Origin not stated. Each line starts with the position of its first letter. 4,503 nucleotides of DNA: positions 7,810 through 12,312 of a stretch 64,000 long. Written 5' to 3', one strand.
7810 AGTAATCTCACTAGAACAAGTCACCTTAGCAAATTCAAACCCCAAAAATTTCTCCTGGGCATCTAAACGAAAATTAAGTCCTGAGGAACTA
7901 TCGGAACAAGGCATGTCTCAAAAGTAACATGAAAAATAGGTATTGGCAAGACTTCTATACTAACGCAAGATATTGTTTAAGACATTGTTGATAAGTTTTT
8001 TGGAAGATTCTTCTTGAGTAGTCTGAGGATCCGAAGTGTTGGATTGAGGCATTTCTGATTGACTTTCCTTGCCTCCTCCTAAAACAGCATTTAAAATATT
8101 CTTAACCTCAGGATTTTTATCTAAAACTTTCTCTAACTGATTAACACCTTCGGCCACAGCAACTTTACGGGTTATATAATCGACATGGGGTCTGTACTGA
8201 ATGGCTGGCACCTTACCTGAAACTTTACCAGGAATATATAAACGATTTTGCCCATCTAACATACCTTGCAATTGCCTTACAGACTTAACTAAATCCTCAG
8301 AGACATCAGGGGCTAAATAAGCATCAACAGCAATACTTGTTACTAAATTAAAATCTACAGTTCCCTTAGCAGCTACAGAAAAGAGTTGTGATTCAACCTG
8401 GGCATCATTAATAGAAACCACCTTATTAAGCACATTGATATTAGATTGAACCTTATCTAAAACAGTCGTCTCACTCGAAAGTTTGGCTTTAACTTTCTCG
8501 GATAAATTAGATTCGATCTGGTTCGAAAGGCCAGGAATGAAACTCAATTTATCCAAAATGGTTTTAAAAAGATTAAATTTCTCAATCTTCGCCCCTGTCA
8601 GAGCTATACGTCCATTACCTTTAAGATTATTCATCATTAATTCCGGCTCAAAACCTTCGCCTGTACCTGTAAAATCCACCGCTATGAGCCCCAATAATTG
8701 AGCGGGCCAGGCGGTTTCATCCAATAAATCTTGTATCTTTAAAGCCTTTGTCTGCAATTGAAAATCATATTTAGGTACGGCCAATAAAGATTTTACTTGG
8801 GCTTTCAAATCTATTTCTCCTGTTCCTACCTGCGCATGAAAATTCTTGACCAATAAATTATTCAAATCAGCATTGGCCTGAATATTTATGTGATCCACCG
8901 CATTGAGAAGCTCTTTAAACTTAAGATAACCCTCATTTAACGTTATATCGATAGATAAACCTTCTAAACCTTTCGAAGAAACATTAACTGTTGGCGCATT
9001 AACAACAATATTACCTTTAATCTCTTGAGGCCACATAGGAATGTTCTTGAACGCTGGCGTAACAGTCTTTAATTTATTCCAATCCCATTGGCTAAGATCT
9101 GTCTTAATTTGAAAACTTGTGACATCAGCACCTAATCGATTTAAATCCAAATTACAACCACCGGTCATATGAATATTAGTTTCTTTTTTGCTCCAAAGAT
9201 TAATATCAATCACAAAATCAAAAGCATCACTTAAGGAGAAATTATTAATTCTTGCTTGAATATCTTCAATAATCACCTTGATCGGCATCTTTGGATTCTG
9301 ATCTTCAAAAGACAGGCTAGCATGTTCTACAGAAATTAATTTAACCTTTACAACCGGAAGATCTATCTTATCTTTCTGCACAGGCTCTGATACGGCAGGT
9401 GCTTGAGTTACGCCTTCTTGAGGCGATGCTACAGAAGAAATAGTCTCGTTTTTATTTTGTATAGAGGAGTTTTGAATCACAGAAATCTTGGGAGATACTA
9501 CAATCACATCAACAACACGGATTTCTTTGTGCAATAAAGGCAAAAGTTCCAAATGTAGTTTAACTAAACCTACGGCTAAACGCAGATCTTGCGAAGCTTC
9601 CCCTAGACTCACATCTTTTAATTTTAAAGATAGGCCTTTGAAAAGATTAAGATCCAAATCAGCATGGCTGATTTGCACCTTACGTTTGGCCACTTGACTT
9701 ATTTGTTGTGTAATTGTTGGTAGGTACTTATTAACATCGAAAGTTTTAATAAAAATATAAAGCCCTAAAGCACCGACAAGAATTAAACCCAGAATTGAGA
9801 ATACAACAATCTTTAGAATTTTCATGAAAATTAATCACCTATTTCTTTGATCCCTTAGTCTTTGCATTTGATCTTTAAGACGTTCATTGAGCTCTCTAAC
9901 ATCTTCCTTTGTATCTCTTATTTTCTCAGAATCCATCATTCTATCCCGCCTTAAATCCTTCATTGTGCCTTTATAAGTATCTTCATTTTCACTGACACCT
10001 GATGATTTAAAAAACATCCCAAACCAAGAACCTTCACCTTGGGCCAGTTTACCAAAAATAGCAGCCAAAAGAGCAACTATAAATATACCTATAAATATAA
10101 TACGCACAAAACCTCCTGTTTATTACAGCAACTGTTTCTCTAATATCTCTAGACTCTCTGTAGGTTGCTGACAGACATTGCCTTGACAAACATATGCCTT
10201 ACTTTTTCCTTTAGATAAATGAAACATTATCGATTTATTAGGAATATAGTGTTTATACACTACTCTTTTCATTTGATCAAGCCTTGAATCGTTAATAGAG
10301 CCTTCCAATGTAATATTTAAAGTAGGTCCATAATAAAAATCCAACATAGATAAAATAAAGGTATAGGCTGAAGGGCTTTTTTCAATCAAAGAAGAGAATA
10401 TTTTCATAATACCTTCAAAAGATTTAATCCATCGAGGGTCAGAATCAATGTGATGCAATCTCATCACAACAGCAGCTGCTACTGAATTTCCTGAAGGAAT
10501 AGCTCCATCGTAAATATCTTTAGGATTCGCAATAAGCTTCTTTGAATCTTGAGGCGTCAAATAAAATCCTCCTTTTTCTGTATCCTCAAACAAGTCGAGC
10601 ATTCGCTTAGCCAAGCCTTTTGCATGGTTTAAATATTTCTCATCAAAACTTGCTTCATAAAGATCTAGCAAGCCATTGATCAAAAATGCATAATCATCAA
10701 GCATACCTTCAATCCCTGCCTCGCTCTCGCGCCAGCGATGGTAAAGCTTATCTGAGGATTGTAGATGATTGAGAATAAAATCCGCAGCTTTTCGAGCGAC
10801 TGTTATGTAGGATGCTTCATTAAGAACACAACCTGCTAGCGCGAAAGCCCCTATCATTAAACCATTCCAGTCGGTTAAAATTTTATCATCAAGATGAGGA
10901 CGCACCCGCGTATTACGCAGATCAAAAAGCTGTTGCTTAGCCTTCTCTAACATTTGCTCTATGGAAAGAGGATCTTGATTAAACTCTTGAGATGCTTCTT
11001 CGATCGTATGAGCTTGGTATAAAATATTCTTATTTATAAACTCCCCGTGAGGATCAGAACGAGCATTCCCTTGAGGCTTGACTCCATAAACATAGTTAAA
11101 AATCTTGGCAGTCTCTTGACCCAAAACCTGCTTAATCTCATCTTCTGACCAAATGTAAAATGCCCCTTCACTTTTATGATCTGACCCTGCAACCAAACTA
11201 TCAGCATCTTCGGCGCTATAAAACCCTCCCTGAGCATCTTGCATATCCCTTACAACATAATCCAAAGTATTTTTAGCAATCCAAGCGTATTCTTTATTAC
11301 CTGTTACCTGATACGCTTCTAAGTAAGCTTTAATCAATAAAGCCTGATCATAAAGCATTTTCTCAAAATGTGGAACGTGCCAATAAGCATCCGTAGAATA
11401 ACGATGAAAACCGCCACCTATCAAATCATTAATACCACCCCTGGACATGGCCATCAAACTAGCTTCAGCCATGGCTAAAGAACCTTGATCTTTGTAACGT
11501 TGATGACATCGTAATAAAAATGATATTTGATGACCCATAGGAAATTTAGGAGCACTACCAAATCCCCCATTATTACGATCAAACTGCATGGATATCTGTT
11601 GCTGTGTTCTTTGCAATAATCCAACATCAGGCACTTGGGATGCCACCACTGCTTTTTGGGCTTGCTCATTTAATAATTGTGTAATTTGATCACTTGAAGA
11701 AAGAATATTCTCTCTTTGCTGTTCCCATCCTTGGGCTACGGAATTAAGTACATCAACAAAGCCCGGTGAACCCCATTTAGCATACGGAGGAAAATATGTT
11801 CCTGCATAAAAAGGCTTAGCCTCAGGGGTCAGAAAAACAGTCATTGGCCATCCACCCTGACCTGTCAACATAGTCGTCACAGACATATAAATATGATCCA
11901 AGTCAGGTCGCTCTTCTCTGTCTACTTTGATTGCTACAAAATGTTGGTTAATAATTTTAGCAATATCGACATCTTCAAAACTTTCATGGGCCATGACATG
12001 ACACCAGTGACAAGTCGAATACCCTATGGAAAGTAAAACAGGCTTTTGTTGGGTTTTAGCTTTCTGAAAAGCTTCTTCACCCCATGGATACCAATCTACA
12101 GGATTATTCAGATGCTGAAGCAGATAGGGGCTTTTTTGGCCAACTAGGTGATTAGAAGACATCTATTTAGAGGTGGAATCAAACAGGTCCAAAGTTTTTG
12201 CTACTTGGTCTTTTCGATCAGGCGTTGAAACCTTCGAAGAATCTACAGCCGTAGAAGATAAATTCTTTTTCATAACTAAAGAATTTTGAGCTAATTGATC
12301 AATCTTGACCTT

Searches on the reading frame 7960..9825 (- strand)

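Call 92: search_protein_families(library=pfam, proteins=[window:7960-9825:-], max_evalue=0.00001)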
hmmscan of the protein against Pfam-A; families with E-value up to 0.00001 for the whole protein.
window:7960-9825:- (621 aa): 2 families
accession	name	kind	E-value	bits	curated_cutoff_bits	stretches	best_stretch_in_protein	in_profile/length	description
PF05170.20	AsmA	-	2e-14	53.8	29.8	1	2-177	3-175/607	AsmA family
PF05359.17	DUF748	-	1.4e-10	40.4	50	1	14-222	19-210/1037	Domain of Unknown Function (DUF748)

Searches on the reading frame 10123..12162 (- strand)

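Call 92: search_protein_families(library=pfam, proteins=[window:10123-12162:-], max_evalue=0.00001)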
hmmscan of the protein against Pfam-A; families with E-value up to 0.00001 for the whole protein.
window:10123-12162:- (679 aa): 2 families
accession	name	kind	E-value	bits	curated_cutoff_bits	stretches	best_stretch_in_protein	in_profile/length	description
PF03190.21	Thioredox_DsbH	-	2.4e-77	258.9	27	1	4-164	2-162/163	Protein of unknown function, DUF255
PF13899.12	Thioredoxin_7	-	1.6e-11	44.6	27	1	23-113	1-83/83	Thioredoxin-like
